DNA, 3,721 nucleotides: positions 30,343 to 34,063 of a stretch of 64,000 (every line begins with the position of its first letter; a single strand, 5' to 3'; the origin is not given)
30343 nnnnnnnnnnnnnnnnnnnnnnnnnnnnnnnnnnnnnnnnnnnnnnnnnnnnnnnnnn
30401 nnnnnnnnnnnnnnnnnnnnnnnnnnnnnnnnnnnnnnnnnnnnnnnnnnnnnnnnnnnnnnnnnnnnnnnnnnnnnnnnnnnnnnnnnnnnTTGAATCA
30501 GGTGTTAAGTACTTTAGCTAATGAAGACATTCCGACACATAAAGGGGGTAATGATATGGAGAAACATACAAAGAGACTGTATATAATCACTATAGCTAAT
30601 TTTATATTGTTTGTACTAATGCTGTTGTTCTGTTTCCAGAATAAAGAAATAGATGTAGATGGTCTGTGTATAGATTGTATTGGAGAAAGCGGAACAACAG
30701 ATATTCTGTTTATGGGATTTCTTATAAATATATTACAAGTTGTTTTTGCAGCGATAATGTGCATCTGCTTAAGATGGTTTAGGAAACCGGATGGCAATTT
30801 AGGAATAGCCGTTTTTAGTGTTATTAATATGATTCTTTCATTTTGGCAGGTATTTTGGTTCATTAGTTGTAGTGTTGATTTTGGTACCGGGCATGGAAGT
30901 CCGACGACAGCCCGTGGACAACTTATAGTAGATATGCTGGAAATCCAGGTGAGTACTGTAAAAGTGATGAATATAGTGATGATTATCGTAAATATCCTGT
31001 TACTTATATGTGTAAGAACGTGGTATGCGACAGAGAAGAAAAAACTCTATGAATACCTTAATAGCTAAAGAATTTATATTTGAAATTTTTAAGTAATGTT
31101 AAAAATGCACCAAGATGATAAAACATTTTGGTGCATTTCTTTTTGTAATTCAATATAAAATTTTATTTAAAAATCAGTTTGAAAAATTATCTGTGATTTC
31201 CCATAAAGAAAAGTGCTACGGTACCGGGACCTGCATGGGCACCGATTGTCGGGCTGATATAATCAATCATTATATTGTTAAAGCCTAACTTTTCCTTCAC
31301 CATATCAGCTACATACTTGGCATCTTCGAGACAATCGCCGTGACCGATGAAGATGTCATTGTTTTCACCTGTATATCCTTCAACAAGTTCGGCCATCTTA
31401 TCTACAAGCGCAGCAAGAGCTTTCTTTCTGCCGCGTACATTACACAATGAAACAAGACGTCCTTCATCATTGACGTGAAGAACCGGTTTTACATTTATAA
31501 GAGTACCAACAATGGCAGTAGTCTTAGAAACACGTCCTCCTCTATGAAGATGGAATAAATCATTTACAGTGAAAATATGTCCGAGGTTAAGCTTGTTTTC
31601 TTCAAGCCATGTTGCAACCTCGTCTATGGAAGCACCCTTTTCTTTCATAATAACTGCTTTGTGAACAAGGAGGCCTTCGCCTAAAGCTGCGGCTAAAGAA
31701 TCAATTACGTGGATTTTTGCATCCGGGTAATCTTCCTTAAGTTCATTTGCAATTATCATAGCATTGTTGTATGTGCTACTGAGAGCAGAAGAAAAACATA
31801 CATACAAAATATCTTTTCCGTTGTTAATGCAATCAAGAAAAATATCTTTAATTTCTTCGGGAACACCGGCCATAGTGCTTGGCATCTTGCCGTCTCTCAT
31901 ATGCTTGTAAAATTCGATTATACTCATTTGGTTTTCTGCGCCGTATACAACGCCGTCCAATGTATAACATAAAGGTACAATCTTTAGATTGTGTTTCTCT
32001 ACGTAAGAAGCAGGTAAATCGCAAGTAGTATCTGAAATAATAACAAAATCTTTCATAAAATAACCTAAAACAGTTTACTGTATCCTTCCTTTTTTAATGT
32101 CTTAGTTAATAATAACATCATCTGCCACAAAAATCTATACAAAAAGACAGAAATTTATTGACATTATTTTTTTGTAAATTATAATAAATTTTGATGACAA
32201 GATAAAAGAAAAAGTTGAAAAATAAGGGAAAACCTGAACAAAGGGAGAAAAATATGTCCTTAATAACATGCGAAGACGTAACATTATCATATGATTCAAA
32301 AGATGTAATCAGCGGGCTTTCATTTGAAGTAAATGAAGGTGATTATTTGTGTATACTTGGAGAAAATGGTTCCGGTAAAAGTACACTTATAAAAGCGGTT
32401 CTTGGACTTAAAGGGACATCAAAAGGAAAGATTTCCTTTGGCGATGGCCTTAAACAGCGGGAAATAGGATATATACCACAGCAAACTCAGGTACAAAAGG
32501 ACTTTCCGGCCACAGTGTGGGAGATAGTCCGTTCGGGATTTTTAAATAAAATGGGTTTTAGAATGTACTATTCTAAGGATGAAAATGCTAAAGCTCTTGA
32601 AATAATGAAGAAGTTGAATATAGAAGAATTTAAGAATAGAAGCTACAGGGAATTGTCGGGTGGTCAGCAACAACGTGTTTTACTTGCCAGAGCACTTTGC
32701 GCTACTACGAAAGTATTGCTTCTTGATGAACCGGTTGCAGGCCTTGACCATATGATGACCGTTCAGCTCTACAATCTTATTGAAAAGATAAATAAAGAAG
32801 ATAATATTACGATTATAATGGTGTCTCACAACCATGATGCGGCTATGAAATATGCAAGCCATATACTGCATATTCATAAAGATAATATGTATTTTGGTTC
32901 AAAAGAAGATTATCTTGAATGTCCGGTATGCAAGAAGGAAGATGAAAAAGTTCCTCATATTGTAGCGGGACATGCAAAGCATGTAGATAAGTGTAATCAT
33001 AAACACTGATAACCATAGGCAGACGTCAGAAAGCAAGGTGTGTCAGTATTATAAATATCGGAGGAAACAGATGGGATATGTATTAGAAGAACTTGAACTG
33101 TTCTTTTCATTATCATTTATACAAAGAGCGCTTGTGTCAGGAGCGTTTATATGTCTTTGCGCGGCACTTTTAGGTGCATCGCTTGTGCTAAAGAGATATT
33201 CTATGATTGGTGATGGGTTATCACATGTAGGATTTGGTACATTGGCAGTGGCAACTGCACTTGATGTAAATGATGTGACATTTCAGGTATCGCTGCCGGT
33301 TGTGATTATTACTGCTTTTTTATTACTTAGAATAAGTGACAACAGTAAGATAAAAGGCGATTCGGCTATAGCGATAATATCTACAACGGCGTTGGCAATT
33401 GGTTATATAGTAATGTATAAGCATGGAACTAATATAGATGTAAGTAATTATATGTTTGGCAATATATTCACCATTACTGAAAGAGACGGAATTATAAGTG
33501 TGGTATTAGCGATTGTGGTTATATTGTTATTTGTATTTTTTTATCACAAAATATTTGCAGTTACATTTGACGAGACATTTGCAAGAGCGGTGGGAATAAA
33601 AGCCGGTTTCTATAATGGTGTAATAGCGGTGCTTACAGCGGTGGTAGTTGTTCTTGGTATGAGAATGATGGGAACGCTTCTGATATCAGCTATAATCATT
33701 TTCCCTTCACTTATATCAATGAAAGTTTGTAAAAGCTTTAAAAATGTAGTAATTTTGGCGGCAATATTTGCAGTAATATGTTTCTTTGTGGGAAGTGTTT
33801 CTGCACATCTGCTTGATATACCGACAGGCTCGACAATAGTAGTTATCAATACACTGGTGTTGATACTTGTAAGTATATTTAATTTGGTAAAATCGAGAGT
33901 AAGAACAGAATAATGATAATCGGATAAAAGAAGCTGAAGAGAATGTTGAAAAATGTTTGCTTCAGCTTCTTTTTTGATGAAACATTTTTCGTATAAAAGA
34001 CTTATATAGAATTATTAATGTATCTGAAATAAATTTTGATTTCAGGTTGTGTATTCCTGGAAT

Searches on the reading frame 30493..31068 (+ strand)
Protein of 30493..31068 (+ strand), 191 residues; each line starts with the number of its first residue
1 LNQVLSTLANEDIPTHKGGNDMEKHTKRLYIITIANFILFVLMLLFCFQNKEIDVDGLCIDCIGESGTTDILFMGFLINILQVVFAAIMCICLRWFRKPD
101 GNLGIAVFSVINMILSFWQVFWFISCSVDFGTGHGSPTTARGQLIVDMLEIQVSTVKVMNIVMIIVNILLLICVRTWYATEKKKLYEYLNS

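Call 4: search_protein_families(library=pfam, proteins=[window:30493-31068:+], max_evalue=0.01)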
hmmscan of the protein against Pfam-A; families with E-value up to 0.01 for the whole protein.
window:30493-31068:+ (191 aa): 0 families

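Call 70: search_protein_families(library=pfam, proteins=[window:30493-31068:+], max_evalue=1)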
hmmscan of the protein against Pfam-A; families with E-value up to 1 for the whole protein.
window:30493-31068:+ (191 aa): 1 family
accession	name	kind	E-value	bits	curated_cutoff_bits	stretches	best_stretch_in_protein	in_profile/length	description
PF08113.16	CoxIIa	-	0.36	11.1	20.7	1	98-122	3-27/33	Cytochrome c oxidase subunit IIa family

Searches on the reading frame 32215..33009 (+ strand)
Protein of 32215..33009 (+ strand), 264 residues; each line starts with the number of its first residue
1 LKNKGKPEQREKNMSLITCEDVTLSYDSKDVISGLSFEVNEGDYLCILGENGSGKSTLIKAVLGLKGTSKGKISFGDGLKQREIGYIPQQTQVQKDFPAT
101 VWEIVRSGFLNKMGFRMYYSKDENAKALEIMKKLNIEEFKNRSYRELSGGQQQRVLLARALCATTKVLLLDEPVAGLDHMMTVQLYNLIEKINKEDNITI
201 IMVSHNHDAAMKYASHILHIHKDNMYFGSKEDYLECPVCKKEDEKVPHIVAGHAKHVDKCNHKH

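Call 4: search_protein_families(library=pfam, proteins=[window:32215-33009:+], max_evalue=0.01)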
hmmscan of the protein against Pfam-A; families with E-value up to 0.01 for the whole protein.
window:32215-33009:+ (264 aa): 9 families
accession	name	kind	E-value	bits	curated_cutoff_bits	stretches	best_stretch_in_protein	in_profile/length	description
PF00005.33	ABC_tran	-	2.4e-29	103.1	25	1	33-175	2-137/137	ABC transporter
PF13304.12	AAA_21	-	8.9e-12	46.1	27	2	140-206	231-299/304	AAA domain, putative AbiEii toxin, Type IV TA system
PF02463.25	SMC_N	-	4.2e-09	36.6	40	1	45-220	27-211/220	RecF/RecN/SMC N terminal domain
PF13555.12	AAA_29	-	9.4e-05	22.5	27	1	37-63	17-43/61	P-loop containing region of AAA domain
PF09818.15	ABC_ATPase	-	0.00015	21.3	23.2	0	22-62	62-99/283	P-loop domain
PF13476.12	AAA_23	-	0.00033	21.8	27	1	46-121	23-107/201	AAA domain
PF13401.12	AAA_22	-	0.00034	21.4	27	1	45-204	8-122/130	AAA domain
PF13166.12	AAA_13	-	0.0025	17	36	0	164-212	526-576/713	AAA domain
PF03193.22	RsgA_GTPase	-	0.0027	18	30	1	8-74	73-138/174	RsgA GTPase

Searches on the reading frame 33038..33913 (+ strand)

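Call 4: search_protein_families(library=pfam, proteins=[window:33038-33913:+], max_evalue=0.01)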
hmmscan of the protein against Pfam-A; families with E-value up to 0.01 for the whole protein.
window:33038-33913:+ (291 aa): 2 families
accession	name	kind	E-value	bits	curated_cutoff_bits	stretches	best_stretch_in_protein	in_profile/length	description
PF00950.22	ABC-3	-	5.6e-53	180.5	20.1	1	26-281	3-257/258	ABC 3 transport family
PF01032.23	FecCD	-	0.00073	19.1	26.5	1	113-278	138-308/311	FecCD transport family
